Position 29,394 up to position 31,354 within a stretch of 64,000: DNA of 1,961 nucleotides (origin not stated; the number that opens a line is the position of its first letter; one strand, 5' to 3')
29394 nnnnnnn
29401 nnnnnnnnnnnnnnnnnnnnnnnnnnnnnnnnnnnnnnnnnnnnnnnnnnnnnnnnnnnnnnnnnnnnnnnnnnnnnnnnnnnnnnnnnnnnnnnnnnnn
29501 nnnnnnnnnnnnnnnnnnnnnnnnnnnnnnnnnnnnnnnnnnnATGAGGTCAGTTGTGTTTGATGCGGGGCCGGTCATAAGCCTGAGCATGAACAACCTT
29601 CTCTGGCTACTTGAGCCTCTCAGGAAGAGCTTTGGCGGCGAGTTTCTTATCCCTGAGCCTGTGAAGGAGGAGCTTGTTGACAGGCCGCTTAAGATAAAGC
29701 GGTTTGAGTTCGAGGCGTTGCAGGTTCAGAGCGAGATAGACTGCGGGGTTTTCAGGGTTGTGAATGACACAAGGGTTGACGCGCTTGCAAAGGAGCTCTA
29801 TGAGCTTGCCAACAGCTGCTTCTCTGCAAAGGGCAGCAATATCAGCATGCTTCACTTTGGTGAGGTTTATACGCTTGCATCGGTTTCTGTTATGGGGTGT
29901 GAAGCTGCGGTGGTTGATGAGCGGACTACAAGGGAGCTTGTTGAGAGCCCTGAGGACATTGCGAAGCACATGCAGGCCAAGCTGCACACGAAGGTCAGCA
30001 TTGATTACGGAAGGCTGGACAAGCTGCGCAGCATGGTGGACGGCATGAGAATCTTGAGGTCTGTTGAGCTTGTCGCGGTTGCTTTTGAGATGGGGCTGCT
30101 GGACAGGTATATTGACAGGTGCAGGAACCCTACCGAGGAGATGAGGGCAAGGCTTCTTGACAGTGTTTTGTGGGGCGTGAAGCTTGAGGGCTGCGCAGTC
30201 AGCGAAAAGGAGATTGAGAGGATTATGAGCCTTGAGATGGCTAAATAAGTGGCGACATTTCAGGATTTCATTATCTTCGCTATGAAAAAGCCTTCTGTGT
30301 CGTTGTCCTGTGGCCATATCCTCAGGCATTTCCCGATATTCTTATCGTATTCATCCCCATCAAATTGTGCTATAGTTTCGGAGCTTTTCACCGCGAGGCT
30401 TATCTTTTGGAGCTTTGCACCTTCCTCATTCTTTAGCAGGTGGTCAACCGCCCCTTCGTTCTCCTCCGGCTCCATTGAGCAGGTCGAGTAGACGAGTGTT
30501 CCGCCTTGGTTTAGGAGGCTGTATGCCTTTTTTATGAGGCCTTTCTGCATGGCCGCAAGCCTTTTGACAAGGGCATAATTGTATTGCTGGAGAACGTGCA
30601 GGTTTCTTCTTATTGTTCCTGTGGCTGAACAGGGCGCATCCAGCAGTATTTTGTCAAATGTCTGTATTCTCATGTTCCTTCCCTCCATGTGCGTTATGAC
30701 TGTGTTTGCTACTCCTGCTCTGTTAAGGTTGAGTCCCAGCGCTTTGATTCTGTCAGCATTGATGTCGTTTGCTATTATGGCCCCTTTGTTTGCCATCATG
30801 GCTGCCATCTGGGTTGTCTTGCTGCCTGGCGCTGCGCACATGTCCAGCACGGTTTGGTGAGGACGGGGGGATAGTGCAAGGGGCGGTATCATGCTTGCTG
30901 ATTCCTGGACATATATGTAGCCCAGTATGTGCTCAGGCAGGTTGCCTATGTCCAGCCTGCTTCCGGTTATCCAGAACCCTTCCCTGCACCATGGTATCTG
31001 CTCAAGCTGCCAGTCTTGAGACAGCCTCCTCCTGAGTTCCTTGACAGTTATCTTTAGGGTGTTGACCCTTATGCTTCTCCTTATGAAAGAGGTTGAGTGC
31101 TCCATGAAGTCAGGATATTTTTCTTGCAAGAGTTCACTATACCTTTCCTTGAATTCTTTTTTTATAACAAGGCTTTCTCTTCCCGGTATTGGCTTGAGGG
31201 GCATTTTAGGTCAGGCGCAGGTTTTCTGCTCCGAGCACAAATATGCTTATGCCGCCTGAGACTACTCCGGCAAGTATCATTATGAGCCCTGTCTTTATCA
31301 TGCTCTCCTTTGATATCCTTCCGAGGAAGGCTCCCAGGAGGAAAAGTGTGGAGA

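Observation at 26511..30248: AT-rich accessory islet packed with toxin-antitoxin-type modules between ELP3 and NOP2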

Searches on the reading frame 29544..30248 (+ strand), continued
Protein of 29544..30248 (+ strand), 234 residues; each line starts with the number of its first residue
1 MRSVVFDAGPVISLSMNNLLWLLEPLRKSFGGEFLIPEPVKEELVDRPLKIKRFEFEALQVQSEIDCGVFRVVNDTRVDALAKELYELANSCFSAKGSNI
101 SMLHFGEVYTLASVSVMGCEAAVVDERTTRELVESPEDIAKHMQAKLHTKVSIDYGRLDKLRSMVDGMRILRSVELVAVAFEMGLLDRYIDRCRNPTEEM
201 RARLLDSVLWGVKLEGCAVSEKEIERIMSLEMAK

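Call 25: find_encoding_contigs(protein=P0006, flank=10000, max_places=2)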
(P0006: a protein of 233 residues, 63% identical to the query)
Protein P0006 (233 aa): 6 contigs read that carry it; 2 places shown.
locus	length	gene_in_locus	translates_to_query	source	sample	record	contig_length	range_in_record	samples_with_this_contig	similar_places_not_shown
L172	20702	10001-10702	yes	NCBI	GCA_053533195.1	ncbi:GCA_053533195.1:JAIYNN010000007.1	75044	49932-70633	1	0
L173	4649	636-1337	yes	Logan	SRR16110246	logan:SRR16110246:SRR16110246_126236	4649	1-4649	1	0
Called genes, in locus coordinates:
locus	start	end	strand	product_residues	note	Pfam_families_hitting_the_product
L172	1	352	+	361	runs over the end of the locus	PF00226:DnaJ, PF01556:DnaJ_C, PF00684:DnaJ_CXXCXGXG, PF27659:CHP02642 (faint)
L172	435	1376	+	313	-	PF03741:TerC (weak), PF04332:DUF475, PF03741:TerC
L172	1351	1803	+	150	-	PF07973:tRNA_SAD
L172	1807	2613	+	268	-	PF07934:OGG_N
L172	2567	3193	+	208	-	-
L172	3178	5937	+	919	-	PF00690:Cation_ATPase_N, PF00122:E1-E2_ATPase, PF00702:Hydrolase, PF13246:Cation_ATPase, PF08282:Hydrolase_3 (faint), PF00689:Cation_ATPase_C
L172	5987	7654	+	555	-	PF23613:ELP3_N, PF04055:Radical_SAM, PF16199:Radical_SAM_C, PF13673:Acetyltransf_10 (faint)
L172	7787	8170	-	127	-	PF09845:OapC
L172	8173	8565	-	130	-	PF09846:OapB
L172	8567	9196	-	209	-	PF03193:RsgA_GTPase (faint), PF00025:Arf (faint), PF00735:Septin (faint), PF01926:MMR_HSR1, PF02421:FeoB_N (faint), PF08477:Roc (faint), PF16897:MMR_HSR1_Xtn (weak), PF00009:GTP_EFTU (weak)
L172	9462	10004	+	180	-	-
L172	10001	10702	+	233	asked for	PF11848:DUF3368 (faint)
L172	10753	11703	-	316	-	PF17125:Methyltr_RsmF_N, PF01189:Methyltr_RsmB-F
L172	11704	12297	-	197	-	PF01988:VIT1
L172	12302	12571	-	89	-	PF02680:DUF211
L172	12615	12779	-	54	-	-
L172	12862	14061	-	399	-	PF01926:MMR_HSR1, PF02421:FeoB_N (faint), PF08438:YGR210-like_G4, PF02824:TGS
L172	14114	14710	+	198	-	-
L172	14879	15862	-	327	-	PF03706:LPG_synthase_TM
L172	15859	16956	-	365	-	-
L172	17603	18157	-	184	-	-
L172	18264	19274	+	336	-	PF01142:TruD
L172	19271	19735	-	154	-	-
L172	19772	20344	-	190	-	-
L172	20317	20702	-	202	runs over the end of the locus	PF01694:Rhomboid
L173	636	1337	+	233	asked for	PF11848:DUF3368 (faint)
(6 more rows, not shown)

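Call 26: find_encoding_contigs(protein=P0009, flank=10000, max_places=2)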
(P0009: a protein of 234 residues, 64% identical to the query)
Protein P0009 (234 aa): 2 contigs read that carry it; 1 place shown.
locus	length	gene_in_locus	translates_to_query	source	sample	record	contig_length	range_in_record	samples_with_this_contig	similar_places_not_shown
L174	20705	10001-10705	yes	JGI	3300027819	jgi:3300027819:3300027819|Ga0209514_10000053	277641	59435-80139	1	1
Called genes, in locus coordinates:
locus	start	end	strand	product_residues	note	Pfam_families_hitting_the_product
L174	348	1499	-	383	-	-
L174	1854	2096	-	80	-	-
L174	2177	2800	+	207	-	PF01694:Rhomboid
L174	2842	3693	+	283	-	-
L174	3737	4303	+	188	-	-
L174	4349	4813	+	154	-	-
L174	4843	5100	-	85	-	PF05016:ParE_toxin (weak)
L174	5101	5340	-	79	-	PF24434:DUF7557 (weak)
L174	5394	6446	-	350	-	PF01142:TruD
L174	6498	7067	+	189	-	-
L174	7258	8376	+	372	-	-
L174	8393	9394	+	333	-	PF03706:LPG_synthase_TM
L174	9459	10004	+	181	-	-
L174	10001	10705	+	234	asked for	PF11848:DUF3368 (faint)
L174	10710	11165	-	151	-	-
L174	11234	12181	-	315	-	PF17125:Methyltr_RsmF_N, PF01189:Methyltr_RsmB-F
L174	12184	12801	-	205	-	PF01988:VIT1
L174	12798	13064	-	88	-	PF02680:DUF211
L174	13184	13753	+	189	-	-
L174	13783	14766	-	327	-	-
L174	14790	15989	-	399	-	PF01926:MMR_HSR1, PF02421:FeoB_N (faint), PF08438:YGR210-like_G4, PF02824:TGS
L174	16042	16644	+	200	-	-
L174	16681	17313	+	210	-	PF00025:Arf (faint), PF00009:GTP_EFTU (faint), PF01926:MMR_HSR1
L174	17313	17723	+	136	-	PF09846:OapB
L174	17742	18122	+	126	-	PF09845:OapC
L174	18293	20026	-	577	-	PF23613:ELP3_N, PF04055:Radical_SAM, PF16199:Radical_SAM_C, PF00583:Acetyltransf_1 (weak), PF13508:Acetyltransf_7 (weak), PF13673:Acetyltransf_10 (weak)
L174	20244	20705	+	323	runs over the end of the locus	PF01717:Meth_synt_2, PF08267:Meth_synt_1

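Call 35: search_protein_families(library=pfam, proteins=[L161:6786-7097:-, L161:7097-7549:-, L174:10710-11165:-, L161:10699-11172:-], max_evalue=1)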
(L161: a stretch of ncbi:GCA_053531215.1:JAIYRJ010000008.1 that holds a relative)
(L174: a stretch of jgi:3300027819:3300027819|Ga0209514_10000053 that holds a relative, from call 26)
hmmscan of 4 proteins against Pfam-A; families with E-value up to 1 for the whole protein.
L161:6786-7097:- (103 aa): 0 families

L161:7097-7549:- (150 aa): 1 family
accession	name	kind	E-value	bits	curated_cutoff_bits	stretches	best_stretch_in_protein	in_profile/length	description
PF03412.21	Peptidase_C39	-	0.0048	17.2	22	1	74-118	73-118/133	Peptidase C39 family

L174:10710-11165:- (151 aa): 0 families

L161:10699-11172:- (157 aa): 5 families
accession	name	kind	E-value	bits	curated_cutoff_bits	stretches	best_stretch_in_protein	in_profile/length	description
PF00127.26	Copper-bind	-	2.6e-06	28.2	21.2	1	63-143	6-83/99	Copper binding proteins, plastocyanin/azurin family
PF13473.12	Cupredoxin_1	-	3.6e-06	27.4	27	1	63-156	24-104/104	Cupredoxin-like domain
PF20944.2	StcE_b-sandwich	-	0.003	18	27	0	63-95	38-71/75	Metalloprotease StcE, beta-sandwich domain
PF16986.11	CzcE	-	0.042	14.5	30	1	57-100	9-49/81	Heavy-metal resistance protein CzcE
PF13157.11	Enas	-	0.72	10.3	22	0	123-136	71-84/112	Endospore appendages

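Call 36: search_protein_families(library=padloc, proteins=[window:29544-30248:+], max_evalue=0.01)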
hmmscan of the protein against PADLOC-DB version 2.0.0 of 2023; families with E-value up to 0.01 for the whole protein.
window:29544-30248:+ (234 aa): 3 families
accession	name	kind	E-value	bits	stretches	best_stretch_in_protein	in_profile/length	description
PDLC04777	PDC-M69C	-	0.00081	17.2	1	60-135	56-133/188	-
PDLC05073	PDC-S70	-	0.0015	16.5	1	3-83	2-74/162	-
PDLC05071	PDC-S70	-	0.0021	16.2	0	1-47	1-42/161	-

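Call 38: predict_structure(alignment_id=A2)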
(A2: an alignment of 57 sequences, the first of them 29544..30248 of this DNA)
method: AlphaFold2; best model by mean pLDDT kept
length: 234 residues; sequences in the alignment: 57
mean_pLDDT: 94.5   pTM: 0.89
mean pLDDT of the five models: 94.5, 93.6, 92.7, 92.5, 92.1
residues with pLDDT >= 90: 212; 70-90: 17; 50-70: 5; < 50: 0
segments of 3 or more residues with pLDDT < 50: none
pLDDT, mean of each block of 10 residues (from residue 1): 93 95 98 98 98 98 98 98 98 97 95 97 94 92 93 97 95 95 97 91 95 75 91 83
secondary structure, 60 per line:
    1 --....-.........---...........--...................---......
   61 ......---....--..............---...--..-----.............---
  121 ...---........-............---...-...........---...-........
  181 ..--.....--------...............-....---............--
elements in order: E3-6 H8-16 H20-30 E33-37 H38-51 H55-66 E70-73 H76-89 E93-95 H105-117 E121-123 H127-134 H136-147 E151-153 H155-165 E169-171 H173-182 H185-189 H198-212 H214-217 H221-232

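Call 41: fold_search(model_id=the predicted structure, library=pdb)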
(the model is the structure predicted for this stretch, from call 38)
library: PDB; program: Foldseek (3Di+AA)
matches with E <= 10: 673; with E <= 0.001: 0
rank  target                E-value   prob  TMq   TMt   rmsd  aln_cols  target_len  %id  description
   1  4chg_A                3.6e-03  1.00  0.40  0.64   5.2       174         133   14  Crystal structure of VapBC15 complex from Mycobacterium tuberculosis (released 2014-11-12)
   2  5x3t_B                4.2e-03  1.00  0.39  0.62   3.9       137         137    8  VapBC from Mycobacterium tuberculosis (released 2017-06-07)
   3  3ohi_A                1.0e-02  0.28  0.19  0.16  16.5       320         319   10  Structure of Giardia fructose-1,6-biphosphate aldolase in complex with 3-hydroxy-2-pyridone (released 2011-01-19)
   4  5v04_Z                1.1e-02  0.38  0.23  0.16  19.7       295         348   12  Crystal structure of human exonuclease 1 Exo1 (WT) in complex with 5' recessed-end DNA (rII) (released 2017-05-24)
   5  1o4w                  1.8e-02  1.00  0.37  0.65   5.5       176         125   14  CRYSTAL STRUCTURE OF a PIN (PILT N-TERMINUS) DOMAIN CONTAINING PROTEIN (AF0591) FROM ARCHAEOGLOBUS FULGIDUS AT 1.90 A RE (released 2003-07-29)
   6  5u7s_A                1.9e-02  0.16  0.16  0.13  17.6       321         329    9  Crystal structure of a fructose-bisphosphate aldolase, class II, Calvin cycle subtype from Acinetobacter baumannii (released 2016-12-28)
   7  5h4h_B                2.0e-02  0.99  0.38  0.57  11.2       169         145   11  Structure of PIN-domain protein (VapC4 toxin) from Pyrococcus horikoshii determined at 2.2 A resolution (released 2016-11-23)
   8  8rd3_B                2.0e-02  0.97  0.41  0.44   8.5       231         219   13  Crystal structure of Saccharomyces cerevisiae Nmd4 protein bound to Upf1 helicase domain (released 2024-08-14)
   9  2fe1                  2.4e-02  1.00  0.35  0.58   5.0       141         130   14  Crystal Structure of PAE0151 from Pyrobaculum aerophilum (released 2005-12-27)
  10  8rdd                  2.5e-02  0.98  0.39  0.51   5.6       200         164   13  Crystal structure of Saccharomyces cerevisiae Nmd4 protein involved in nonsense mediated mRNA decay (released 2024-08-14)
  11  7qhy_A                2.5e-02  0.97  0.38  0.45   6.5       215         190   14  Structure of a Kluyveromyces lactis protein involved in RNA decay (released 2022-03-23)
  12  5wz4_A                2.8e-02  1.00  0.35  0.58   4.7       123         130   15  Crystal structure of Mycobacterium tuberculosis VapC20 (Rv2549c), Sarcin-Ricin loop cleaving toxin (released 2017-10-25)
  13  1w8i                  2.8e-02  1.00  0.40  0.57  12.4       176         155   11  The Structure of gene product af1683 from Archaeoglobus fulgidus. (released 2004-11-16)
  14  5v0a_Z                2.9e-02  0.28  0.23  0.16  19.5       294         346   12  Crystal structure of human exonuclease 1 Exo1 (D225A) in complex with 5' recessed-end DNA (rVIII) (released 2017-05-24)
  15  5ecd_A                3.1e-02  1.00  0.39  0.63   5.4       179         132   14  Structure of the Shigella flexneri VapC mutant D98N crystal form 1 (released 2016-02-17)
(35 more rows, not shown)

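Call 44: search_solved_structures(query=A2, max_evalue=10)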
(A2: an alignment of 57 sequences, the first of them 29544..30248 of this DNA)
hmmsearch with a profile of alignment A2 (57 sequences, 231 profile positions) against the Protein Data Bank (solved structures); distinct sequences matched with E-value up to 10: 8.
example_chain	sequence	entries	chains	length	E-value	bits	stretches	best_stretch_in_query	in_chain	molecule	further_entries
1sds_A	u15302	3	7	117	0.16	14.6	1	33-83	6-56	50S ribosomal protein L7Ae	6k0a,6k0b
1ra4_A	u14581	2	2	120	0.17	14.6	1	33-83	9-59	50S ribosomal protein L7Ae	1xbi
3paf_A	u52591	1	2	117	0.38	13.4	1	33-79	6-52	50S ribosomal protein L7Ae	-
6dus_A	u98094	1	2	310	0.96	12.1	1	154-193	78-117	Type III secretion system effector protein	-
6cgi_A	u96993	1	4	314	0.99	12.1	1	154-193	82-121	Type III secretion system effector protein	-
8px1_A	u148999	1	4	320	1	12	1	154-193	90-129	Non-LEE encoded effector protein NleB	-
6eyr_A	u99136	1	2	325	1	12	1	154-193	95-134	Type III secretion system effector protein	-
6eyt_A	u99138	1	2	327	1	12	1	154-193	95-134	Type III secretion system effector protein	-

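Call 64: search_protein_families(library=pfam, alignment_id=A2, max_evalue=0.01)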
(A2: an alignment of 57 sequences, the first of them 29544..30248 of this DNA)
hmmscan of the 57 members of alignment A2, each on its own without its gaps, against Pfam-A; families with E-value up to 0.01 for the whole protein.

A. member 1, window:29544-30248:+ (234 aa): 0 families

B. families by the number of members that match (of 57 scanned): 1 family
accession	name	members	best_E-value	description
PF20920.2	DAXX_hist_bd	1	0.0063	Death domain-associated protein 6, histone binding domain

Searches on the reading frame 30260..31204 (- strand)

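Call 3: search_protein_families(library=pfam, proteins=[window:30260-31204:-], max_evalue=0.01)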
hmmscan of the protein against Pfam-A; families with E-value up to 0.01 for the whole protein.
window:30260-31204:- (314 aa): 5 families
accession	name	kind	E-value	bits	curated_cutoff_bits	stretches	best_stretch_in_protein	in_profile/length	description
PF01189.24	Methyltr_RsmB-F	-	2.2e-57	194.4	27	1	109-311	2-198/199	16S rRNA methyltransferase RsmB/F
PF17125.10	Methyltr_RsmF_N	-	2.7e-22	79.4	34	1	16-101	3-85/86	N-terminal domain of 16S rRNA methyltransferase RsmF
PF13847.12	Methyltransf_31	-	4.7e-06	26.8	27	1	115-260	3-125/145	Methyltransferase domain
PF01728.25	FtsJ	-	7.1e-05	23.2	24.1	1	115-243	21-141/181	FtsJ-like methyltransferase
PF22458.1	RsmF-B_ferredox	-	0.0031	18.1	27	1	28-79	15-67/74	Methyltr_RsmF/B-like, ferredoxin-like domain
